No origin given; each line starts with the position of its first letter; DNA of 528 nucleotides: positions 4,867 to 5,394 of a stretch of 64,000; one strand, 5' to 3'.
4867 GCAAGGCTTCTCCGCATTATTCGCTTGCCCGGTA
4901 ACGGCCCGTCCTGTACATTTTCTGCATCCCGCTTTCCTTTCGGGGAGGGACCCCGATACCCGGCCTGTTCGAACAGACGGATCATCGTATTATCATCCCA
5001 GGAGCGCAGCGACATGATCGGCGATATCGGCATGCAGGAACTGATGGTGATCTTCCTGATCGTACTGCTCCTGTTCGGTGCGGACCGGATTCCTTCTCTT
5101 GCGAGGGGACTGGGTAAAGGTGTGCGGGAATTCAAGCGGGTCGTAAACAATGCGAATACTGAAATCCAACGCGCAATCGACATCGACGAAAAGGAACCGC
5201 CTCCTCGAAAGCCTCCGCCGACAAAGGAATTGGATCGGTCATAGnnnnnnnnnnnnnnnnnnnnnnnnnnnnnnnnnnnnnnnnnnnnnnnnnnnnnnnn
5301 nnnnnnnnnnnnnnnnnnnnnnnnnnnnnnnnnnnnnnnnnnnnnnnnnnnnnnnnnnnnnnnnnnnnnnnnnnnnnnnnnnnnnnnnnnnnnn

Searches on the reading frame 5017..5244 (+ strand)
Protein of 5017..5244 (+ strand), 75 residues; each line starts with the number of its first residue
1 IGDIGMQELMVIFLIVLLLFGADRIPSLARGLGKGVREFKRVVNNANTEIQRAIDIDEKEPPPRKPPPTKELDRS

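Call 57: search_protein_families(library=pfam, proteins=[window:5017-5244:+], max_evalue=0.001)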
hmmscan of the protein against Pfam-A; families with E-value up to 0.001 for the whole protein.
window:5017-5244:+ (75 aa): 1 family
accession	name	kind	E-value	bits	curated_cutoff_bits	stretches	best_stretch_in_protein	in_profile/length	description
PF02416.21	TatA_B_E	-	2.2e-17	62.5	21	1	4-51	1-48/53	mttA/Hcf106 family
